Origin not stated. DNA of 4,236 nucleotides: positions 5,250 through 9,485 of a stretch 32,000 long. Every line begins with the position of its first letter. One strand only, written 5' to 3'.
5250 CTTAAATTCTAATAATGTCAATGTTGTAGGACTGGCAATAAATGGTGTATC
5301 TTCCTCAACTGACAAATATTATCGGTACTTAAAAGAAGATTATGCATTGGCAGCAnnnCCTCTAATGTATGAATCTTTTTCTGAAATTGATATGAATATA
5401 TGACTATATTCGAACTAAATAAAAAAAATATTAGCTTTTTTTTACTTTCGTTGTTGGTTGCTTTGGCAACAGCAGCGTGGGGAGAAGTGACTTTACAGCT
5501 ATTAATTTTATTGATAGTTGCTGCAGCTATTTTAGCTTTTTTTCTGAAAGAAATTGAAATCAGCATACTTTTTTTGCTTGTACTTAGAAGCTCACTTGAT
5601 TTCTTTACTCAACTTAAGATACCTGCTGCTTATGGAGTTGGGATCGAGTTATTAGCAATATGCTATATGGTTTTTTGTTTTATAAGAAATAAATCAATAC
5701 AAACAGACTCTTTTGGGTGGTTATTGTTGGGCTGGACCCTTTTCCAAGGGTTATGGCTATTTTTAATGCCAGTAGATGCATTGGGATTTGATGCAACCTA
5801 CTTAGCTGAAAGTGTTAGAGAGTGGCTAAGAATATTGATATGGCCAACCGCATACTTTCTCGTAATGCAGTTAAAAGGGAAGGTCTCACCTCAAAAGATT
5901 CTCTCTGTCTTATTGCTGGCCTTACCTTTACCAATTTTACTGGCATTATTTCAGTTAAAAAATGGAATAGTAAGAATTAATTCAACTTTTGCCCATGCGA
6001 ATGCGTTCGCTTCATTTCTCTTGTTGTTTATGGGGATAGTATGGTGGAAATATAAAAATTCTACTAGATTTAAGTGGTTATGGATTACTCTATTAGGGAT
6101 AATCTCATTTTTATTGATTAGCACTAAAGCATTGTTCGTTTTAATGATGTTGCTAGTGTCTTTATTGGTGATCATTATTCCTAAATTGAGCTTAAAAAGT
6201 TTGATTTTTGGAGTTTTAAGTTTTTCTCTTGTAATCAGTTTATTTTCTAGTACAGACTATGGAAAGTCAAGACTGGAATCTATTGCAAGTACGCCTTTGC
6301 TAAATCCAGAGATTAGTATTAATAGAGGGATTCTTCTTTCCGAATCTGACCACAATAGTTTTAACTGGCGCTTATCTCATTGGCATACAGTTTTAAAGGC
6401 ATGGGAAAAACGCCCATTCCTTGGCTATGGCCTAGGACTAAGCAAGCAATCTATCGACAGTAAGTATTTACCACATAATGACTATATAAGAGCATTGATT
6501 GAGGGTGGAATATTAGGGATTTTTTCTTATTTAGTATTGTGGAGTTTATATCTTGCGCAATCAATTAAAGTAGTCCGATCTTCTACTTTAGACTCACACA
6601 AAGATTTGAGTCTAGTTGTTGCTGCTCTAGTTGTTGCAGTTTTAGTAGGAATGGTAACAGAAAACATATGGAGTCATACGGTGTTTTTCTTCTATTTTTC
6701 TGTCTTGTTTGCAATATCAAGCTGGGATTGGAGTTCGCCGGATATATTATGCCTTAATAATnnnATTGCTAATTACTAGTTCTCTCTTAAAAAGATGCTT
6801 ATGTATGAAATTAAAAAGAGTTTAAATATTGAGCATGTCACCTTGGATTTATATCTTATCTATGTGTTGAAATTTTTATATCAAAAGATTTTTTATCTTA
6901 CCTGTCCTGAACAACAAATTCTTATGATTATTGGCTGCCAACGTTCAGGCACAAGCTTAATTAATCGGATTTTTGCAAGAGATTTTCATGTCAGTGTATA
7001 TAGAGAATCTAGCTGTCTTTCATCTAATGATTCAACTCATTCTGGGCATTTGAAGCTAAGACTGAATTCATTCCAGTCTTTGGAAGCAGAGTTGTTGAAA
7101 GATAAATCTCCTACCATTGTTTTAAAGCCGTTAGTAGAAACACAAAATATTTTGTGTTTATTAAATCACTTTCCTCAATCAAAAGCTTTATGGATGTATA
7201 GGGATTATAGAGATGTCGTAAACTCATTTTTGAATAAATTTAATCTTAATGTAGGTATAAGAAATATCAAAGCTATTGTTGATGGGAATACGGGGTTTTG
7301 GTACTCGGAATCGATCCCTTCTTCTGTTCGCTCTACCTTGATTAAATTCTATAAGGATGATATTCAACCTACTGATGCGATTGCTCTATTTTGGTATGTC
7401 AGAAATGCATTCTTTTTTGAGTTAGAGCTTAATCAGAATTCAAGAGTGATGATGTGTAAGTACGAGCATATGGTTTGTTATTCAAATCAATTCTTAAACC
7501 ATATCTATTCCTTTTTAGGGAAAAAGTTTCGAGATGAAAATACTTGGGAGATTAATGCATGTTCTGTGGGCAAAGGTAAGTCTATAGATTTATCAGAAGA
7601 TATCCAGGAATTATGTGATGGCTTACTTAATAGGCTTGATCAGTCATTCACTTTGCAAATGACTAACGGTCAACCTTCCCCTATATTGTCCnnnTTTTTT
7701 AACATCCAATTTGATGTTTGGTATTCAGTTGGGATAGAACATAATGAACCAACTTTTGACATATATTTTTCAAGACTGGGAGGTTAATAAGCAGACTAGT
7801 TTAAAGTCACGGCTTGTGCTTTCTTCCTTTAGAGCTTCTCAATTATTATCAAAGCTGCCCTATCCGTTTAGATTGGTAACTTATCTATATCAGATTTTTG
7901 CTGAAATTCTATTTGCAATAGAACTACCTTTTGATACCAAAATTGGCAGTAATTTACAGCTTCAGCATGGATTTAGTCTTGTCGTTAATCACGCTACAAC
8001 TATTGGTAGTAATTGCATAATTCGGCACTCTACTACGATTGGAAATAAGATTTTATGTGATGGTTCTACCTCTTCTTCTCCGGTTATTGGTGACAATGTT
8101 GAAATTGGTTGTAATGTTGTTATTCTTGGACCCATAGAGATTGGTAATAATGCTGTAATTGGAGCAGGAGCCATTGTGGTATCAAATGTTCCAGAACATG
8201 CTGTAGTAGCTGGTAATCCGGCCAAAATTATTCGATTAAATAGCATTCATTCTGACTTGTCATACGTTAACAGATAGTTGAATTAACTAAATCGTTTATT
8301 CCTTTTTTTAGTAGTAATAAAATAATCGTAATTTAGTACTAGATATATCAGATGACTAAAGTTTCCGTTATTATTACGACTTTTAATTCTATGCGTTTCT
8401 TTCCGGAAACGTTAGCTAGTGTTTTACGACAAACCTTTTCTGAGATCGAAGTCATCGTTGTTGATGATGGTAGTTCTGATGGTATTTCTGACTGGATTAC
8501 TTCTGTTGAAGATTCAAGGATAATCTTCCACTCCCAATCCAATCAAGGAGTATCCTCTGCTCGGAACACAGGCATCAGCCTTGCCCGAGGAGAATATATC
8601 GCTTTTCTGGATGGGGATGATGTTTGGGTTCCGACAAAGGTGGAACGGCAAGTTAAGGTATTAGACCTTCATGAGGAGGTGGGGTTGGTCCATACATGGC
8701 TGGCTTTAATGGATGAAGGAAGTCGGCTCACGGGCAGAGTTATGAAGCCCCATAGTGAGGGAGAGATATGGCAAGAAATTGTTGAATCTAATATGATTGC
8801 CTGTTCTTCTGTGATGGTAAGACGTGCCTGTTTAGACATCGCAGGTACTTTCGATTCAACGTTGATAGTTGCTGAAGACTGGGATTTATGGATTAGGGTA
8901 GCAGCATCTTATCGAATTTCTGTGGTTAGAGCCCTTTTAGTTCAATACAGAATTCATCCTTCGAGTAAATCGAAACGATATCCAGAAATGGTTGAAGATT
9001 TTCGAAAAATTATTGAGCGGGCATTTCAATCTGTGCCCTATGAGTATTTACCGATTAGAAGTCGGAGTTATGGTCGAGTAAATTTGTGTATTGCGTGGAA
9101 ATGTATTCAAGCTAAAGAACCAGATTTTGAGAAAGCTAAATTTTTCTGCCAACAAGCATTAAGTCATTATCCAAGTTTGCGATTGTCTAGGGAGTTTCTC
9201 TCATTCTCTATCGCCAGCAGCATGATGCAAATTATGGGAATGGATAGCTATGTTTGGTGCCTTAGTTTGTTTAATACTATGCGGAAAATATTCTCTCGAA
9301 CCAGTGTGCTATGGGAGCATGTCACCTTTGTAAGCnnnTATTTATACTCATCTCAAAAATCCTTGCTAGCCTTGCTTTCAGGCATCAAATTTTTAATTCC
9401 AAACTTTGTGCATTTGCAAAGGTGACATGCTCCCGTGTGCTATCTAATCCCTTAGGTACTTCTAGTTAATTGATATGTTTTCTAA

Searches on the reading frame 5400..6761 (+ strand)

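Call 10: search_protein_families(library=pfam, proteins=[window:5400-6761:+], max_evalue=0.001)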
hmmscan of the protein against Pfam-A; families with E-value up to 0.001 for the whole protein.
window:5400-6761:+ (454 aa): 1 family
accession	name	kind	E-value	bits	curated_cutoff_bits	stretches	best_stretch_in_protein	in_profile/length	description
PF04932.20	Wzy_C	-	2.9e-14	53.5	31.7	1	232-378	5-149/149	O-Antigen ligase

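Call 71: search_protein_families(library=ncbifam, proteins=[window:5400-6761:+], max_evalue=0.001)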
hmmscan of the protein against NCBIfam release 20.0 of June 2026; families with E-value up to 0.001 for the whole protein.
window:5400-6761:+ (454 aa): 0 families

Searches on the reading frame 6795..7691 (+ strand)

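Call 10: search_protein_families(library=pfam, proteins=[window:6795-7691:+], max_evalue=0.001)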
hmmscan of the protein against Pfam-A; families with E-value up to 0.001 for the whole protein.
window:6795-7691:+ (299 aa): 2 families
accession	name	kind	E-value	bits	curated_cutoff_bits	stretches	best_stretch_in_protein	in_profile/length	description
PF13469.12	Sulfotransfer_3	-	1.5e-10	42.1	27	0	44-79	3-39/216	Sulfotransferase family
PF00685.33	Sulfotransfer_1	-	2.3e-07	30.9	22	1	43-257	4-196/255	Sulfotransferase domain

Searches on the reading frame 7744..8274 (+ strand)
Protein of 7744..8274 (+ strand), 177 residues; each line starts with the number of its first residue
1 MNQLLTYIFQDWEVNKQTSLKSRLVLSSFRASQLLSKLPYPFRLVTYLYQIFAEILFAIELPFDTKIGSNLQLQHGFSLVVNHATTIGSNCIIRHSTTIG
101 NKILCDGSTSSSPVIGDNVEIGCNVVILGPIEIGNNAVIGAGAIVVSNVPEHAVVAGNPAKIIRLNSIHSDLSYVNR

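Call 10: search_protein_families(library=pfam, proteins=[window:7744-8274:+], max_evalue=0.001)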
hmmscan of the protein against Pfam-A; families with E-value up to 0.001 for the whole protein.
window:7744-8274:+ (177 aa): 3 families
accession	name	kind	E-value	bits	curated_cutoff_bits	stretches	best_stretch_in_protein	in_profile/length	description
PF00132.30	Hexapep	-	1.3e-13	50.4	27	1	113-145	2-34/36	Bacterial transferase hexapeptide (six repeats)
PF14602.12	Hexapep_2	-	2e-06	27.9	27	1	114-145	3-32/34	Hexapeptide repeat of succinyl-transferase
PF25084.1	LbH_EIF2B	-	0.00018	21.9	54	0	82-146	13-71/105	EIF2B subunit epsilon LbH domain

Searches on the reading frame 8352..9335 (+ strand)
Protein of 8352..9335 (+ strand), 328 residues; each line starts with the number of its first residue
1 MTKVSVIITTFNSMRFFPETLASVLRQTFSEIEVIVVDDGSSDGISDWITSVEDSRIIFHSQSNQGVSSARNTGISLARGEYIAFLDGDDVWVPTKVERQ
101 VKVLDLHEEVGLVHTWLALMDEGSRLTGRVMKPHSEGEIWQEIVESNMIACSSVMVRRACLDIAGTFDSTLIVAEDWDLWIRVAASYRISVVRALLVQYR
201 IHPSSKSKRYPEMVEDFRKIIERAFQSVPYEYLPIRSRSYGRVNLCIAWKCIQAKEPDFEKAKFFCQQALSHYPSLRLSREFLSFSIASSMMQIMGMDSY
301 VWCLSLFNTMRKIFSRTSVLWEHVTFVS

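Call 10: search_protein_families(library=pfam, proteins=[window:8352-9335:+], max_evalue=0.001)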
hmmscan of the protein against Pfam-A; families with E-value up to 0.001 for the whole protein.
window:8352-9335:+ (328 aa): 4 families
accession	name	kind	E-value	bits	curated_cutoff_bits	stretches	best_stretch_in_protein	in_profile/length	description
PF00535.33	Glycos_transf_2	-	2.7e-31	109.2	23.3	1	5-159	1-163/168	Glycosyl transferase family 2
PF10111.15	Glyco_tranf_2_2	-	2e-20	73.9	27.3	1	16-205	14-221/276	Glycosyltransferase like family 2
PF13641.12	Glyco_tranf_2_3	-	7.9e-15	55.9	27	1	4-185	3-196/230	Glycosyltransferase like family 2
PF13632.12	Glyco_trans_2_3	-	0.00055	20.2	27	0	82-214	1-129/198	Glycosyl transferase family group 2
